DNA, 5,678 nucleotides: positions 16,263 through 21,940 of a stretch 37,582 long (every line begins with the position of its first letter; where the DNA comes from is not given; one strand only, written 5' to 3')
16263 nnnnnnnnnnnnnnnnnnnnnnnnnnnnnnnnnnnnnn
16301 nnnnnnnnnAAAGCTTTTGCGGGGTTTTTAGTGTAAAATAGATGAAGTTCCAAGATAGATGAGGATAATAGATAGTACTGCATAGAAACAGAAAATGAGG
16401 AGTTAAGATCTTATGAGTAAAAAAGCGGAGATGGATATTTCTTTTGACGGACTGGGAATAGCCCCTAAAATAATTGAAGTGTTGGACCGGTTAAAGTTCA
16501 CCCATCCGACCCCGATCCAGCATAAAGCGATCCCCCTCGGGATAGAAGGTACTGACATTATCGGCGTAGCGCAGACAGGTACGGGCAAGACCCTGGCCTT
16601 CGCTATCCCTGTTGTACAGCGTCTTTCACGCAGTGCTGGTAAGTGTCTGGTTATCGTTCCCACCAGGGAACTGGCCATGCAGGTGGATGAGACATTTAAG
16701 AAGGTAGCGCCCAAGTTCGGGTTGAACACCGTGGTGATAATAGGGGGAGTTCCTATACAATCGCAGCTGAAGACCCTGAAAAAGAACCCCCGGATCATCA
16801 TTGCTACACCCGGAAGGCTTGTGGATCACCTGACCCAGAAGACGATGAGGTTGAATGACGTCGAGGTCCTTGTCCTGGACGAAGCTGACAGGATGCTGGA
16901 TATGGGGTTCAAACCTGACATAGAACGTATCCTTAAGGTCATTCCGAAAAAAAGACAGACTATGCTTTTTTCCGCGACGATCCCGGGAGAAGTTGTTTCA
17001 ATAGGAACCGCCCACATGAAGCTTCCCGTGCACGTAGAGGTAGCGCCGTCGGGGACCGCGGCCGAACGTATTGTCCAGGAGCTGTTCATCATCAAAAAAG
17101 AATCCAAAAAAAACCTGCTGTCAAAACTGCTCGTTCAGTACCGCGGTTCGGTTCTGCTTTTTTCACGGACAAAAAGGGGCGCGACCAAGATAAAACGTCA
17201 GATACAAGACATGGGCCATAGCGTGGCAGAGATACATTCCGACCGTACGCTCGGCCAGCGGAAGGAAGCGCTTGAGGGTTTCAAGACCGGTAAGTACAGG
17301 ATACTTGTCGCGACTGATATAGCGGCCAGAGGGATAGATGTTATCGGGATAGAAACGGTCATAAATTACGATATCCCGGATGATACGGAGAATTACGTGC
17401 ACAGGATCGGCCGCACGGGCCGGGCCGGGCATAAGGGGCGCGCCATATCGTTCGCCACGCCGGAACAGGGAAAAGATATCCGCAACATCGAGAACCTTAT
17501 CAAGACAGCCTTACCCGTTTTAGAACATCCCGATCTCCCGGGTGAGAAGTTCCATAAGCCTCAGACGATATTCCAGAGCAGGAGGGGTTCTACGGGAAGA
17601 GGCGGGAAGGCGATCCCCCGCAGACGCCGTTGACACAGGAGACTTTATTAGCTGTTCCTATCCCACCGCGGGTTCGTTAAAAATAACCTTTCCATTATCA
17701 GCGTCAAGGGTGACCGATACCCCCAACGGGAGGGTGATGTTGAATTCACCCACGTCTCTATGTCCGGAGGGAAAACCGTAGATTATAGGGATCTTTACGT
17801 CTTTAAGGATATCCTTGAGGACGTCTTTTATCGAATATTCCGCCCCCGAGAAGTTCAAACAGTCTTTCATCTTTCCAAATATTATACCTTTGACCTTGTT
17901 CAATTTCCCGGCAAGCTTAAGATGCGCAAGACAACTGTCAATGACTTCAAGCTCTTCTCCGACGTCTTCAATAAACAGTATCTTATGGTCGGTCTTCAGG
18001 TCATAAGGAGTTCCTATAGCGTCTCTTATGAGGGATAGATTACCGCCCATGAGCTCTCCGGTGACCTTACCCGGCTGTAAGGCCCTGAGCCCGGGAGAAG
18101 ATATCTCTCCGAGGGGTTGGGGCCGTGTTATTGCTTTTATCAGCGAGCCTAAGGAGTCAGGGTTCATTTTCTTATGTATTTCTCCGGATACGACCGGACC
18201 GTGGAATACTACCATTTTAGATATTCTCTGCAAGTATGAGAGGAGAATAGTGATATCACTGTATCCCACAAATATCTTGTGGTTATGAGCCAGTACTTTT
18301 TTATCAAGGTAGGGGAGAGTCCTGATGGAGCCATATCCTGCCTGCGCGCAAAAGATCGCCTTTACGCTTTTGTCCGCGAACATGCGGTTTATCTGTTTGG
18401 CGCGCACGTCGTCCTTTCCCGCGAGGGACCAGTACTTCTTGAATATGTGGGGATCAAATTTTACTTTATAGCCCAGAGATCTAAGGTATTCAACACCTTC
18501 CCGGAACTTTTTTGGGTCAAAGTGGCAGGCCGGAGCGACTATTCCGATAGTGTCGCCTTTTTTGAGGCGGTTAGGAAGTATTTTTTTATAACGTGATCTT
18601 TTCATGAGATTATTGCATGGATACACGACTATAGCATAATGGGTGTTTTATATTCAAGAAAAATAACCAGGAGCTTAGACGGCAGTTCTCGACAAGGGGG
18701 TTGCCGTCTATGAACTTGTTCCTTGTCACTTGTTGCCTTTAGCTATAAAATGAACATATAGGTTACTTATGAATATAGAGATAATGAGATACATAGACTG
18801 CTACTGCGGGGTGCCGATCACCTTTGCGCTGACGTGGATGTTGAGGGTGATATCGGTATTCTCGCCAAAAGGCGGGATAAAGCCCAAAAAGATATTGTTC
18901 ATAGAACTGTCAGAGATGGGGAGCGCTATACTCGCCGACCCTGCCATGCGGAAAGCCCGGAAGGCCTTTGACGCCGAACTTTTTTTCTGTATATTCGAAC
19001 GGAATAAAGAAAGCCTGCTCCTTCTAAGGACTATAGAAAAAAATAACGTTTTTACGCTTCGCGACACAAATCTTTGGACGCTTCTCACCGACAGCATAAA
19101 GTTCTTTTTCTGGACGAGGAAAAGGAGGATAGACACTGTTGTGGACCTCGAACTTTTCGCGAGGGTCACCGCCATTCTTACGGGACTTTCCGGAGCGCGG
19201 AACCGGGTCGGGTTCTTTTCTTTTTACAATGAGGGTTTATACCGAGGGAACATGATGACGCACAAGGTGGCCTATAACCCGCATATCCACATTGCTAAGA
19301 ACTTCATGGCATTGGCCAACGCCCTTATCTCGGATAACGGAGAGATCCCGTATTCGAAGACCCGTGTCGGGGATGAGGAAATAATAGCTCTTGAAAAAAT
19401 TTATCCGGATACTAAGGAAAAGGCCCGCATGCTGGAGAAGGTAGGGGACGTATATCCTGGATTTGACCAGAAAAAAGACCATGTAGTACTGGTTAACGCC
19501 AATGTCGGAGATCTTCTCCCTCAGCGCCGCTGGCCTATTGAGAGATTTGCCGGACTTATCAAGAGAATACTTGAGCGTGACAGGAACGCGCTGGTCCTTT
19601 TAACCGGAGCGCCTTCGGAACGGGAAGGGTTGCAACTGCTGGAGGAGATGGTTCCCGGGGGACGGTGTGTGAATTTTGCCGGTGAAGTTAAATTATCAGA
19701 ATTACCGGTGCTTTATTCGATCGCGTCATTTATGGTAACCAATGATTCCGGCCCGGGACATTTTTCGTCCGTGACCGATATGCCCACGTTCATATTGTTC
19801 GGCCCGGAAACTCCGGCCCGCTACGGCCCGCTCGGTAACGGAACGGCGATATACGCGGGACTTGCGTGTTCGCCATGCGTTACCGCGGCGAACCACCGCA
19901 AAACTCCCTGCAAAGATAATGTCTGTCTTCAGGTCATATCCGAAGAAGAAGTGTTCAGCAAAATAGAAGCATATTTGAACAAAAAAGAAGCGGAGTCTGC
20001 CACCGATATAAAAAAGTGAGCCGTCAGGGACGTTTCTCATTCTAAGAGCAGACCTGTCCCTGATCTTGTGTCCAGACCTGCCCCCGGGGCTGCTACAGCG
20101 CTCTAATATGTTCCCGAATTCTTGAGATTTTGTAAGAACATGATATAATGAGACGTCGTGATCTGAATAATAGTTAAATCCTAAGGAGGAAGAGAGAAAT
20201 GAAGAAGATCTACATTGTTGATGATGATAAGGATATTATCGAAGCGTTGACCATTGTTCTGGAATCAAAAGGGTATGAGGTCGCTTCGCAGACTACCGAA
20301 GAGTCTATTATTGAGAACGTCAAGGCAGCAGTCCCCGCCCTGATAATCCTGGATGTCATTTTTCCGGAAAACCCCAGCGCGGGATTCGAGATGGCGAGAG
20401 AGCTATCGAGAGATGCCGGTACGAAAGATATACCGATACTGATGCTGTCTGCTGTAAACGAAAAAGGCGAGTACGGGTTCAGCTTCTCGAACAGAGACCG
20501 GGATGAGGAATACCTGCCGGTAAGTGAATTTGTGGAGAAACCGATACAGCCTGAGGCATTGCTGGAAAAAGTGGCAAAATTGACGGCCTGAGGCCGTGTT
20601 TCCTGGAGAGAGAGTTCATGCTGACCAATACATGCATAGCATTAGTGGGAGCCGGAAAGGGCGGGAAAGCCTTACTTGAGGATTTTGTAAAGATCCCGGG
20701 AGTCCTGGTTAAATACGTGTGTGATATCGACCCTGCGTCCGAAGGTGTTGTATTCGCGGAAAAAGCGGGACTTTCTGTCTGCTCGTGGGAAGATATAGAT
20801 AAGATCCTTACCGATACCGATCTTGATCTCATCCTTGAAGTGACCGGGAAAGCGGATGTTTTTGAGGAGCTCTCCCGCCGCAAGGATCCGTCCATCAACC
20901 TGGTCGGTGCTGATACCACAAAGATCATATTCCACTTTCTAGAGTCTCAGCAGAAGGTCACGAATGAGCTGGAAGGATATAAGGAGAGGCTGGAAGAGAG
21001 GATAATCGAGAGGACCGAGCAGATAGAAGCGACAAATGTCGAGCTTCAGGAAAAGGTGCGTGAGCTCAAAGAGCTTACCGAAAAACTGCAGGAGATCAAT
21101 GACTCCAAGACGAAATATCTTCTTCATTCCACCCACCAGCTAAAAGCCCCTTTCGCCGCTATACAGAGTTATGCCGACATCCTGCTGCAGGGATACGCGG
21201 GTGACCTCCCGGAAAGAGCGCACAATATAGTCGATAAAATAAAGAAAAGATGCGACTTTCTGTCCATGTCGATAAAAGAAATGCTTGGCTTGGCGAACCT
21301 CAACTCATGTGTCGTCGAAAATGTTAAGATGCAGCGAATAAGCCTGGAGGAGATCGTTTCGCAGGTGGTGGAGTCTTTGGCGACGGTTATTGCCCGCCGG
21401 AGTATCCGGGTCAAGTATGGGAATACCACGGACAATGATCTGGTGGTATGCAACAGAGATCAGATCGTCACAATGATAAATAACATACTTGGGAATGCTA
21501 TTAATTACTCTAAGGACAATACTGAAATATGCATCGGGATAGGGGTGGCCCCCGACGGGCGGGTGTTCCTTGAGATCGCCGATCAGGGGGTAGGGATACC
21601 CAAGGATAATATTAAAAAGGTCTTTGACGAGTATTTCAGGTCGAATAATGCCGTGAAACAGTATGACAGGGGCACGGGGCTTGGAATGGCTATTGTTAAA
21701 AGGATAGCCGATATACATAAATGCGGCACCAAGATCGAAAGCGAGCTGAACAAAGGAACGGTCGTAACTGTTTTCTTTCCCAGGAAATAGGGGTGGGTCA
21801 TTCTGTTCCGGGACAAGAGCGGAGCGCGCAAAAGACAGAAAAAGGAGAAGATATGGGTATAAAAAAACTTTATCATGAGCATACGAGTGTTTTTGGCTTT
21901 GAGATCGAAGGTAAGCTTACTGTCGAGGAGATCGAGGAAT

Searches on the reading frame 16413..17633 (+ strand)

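Call 89: search_protein_families(library=pfam, proteins=[window:16413-17633:+], max_evalue=0.00001)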
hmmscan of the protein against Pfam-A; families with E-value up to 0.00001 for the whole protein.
window:16413-17633:+ (406 aa): 3 families
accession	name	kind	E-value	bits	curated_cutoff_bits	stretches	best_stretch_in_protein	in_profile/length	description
PF00270.35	DEAD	-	4.9e-53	179.7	26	1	33-193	1-163/167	DEAD/DEAH box helicase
PF00271.37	Helicase_C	-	5.7e-32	110.7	23.5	1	232-339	2-110/110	Helicase conserved C-terminal domain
PF04851.21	ResIII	-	6.3e-13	49.4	22.5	1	51-190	28-162/164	Type III restriction enzyme, res subunit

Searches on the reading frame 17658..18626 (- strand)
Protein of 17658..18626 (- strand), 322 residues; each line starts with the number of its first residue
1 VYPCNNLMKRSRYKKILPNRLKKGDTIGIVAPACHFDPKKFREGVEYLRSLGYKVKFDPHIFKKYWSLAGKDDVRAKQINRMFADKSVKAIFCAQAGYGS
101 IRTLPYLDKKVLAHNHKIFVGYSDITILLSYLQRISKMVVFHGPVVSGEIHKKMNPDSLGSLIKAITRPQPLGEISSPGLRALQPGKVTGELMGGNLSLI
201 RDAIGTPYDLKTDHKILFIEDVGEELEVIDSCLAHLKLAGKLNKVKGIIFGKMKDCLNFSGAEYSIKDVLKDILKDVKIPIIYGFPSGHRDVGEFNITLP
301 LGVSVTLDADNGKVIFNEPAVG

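Call 89: search_protein_families(library=pfam, proteins=[window:17658-18626:-], max_evalue=0.00001)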
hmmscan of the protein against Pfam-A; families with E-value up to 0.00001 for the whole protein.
window:17658-18626:- (322 aa): 2 families
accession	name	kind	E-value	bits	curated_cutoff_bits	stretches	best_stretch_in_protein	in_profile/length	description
PF02016.21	Peptidase_S66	-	4.1e-34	117.8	25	1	27-143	1-121/121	LD-carboxypeptidase N-terminal domain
PF17676.7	Peptidase_S66C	-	4e-33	115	23.7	1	189-307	1-120/120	LD-carboxypeptidase C-terminal domain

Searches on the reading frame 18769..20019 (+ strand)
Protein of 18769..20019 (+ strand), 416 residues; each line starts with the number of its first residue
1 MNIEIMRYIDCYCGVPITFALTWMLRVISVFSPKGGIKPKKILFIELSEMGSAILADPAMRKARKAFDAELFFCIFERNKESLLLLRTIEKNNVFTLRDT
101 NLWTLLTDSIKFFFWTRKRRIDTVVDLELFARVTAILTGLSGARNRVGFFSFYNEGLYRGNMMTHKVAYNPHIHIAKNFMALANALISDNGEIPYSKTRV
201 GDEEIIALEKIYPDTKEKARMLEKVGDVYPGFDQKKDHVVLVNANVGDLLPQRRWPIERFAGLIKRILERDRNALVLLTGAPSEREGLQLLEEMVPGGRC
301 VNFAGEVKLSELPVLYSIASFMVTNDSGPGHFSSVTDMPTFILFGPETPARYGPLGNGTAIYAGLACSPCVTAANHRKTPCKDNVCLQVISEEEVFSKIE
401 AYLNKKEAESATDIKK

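Call 89: search_protein_families(library=pfam, proteins=[window:18769-20019:+], max_evalue=0.00001)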
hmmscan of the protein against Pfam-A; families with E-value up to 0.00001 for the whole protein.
window:18769-20019:+ (416 aa): 1 family
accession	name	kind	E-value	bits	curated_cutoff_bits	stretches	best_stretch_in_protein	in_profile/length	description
PF01075.23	Glyco_transf_9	-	4.9e-20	72.3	22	1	135-375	26-241/247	Glycosyltransferase family 9 (heptosyltransferase)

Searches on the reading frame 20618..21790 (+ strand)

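Call 89: search_protein_families(library=pfam, proteins=[window:20618-21790:+], max_evalue=0.00001)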
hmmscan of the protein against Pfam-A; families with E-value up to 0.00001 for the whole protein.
window:20618-21790:+ (390 aa): 1 family
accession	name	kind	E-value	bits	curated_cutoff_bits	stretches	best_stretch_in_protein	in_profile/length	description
PF02518.31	HATPase_c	-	1.2e-21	77.7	26.4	1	280-389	3-109/111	Histidine kinase-, DNA gyrase B-, and HSP90-like ATPase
